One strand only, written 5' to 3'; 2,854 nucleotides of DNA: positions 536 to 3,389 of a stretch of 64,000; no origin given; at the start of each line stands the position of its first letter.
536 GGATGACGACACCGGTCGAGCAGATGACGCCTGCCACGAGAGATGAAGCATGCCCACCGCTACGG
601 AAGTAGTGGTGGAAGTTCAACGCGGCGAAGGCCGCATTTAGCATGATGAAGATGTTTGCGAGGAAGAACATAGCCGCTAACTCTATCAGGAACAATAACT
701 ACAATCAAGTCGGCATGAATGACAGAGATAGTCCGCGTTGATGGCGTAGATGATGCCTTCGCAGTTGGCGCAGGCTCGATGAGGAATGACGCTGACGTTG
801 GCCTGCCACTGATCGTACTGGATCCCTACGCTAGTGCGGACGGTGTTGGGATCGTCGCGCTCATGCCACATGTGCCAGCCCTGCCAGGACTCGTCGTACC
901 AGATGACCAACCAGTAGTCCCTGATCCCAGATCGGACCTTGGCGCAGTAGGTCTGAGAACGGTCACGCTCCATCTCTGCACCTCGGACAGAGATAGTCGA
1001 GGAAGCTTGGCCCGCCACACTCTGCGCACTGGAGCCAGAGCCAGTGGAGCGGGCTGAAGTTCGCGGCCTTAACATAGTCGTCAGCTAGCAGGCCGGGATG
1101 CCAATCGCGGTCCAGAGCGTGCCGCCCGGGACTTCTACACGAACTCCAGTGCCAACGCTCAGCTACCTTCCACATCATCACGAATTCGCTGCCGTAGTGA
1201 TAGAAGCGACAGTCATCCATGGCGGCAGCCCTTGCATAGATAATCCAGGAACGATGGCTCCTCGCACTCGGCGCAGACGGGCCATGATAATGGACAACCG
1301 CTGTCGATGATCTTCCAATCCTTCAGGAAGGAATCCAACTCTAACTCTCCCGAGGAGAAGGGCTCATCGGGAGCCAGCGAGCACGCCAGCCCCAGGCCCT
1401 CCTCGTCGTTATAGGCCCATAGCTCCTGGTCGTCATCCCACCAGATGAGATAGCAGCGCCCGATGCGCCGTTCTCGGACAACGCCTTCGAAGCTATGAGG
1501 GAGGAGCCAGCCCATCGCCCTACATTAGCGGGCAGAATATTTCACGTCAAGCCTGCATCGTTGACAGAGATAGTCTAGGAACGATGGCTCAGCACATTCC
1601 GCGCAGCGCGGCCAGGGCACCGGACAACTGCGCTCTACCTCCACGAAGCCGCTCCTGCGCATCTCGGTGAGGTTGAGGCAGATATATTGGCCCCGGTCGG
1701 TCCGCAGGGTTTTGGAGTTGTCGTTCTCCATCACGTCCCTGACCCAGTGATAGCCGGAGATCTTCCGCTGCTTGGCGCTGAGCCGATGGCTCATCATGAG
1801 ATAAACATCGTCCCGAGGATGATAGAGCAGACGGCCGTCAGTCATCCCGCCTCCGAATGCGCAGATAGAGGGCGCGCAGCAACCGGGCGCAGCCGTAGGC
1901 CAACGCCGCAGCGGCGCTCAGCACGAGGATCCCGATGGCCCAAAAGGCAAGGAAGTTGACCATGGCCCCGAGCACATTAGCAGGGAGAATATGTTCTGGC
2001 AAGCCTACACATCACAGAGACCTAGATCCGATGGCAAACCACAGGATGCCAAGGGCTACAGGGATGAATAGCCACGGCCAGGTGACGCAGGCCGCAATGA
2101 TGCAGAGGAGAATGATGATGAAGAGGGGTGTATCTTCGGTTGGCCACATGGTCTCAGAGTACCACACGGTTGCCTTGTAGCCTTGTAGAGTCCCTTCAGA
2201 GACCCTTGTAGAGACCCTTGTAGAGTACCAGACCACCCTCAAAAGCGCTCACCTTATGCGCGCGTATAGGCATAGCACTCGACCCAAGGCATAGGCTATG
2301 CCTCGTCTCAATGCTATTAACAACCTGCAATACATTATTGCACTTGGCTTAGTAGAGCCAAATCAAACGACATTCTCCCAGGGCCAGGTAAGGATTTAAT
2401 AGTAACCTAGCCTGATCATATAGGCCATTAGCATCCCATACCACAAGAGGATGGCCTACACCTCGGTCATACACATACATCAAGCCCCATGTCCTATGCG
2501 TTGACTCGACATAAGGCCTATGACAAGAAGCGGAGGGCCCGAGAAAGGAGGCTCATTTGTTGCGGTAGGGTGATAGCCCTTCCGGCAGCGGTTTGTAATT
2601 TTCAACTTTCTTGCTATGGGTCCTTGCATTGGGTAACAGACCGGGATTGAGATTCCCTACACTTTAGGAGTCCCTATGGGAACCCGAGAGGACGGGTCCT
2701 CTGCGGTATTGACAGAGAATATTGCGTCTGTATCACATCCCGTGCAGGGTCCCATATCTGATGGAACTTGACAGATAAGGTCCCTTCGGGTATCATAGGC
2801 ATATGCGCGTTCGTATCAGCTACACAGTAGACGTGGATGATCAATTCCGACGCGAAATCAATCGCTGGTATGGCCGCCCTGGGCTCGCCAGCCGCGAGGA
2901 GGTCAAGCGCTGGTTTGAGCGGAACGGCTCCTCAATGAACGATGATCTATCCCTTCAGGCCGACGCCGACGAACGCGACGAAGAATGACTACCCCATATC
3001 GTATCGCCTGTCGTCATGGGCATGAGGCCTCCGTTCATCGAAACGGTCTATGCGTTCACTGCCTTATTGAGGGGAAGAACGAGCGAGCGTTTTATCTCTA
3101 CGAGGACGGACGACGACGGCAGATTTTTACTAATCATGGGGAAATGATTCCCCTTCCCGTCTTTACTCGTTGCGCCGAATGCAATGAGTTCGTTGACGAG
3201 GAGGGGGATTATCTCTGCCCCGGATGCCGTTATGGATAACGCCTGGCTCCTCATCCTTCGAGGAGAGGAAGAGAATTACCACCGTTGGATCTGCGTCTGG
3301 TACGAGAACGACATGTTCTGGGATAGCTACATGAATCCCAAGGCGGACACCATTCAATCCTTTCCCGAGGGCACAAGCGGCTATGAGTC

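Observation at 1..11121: Expanded family of at least 22 tiny zinc-ribbon proteins with an invariant '...C-x2-C-x9-20-(D/N)(Y/F)(L/I/M)C-x2-C-R' signature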

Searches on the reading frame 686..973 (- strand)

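Call 8: search_protein_families(library=pfam, max_evalue=1, proteins=[window:686-973:-])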
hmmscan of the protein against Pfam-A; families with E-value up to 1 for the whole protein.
window:686-973:- (95 aa): 1 family
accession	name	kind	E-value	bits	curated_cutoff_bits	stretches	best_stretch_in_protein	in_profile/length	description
PF15841.10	TMEM239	-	0.023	15.1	27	1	22-86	22-85/155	Transmembrane protein 239 family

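Call 10: search_protein_families(library=phrogs, max_evalue=0.01, proteins=[window:686-973:-])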
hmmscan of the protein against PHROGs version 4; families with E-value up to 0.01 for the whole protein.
window:686-973:- (95 aa): 0 families

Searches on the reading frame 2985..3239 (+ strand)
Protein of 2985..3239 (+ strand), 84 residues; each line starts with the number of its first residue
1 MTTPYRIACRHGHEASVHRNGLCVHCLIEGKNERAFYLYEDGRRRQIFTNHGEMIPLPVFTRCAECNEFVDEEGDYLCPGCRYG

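Call 8: search_protein_families(library=pfam, max_evalue=1, proteins=[window:2985-3239:+])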
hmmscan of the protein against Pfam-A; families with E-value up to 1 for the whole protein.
window:2985-3239:+ (84 aa): 4 families
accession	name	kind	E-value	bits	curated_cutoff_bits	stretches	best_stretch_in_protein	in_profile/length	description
PF24633.1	DUF7630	-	0.0068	17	27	1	55-84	2-31/45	Domain of unknown function (DUF7630)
PF14570.12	zf-RING_4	-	0.032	14.4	27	1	60-82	22-44/48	RING/Ubox like zinc-binding domain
PF18912.6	DZR_2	-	0.098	12.9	27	1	61-82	8-28/56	Double zinc ribbon domain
PF01155.25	HypA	-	0.27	11.7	28.9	1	55-82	65-93/112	Hydrogenase/urease nickel incorporation, metallochaperone, hypA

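Call 10: search_protein_families(library=phrogs, max_evalue=0.01, proteins=[window:2985-3239:+])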
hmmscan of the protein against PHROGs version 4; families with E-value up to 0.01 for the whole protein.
window:2985-3239:+ (84 aa): 0 families

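Call 72: search_protein_families(library=ncbifam, max_evalue=0.01, proteins=[window:2985-3239:+])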
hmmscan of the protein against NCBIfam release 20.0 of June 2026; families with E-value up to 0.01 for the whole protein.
window:2985-3239:+ (84 aa): 0 families
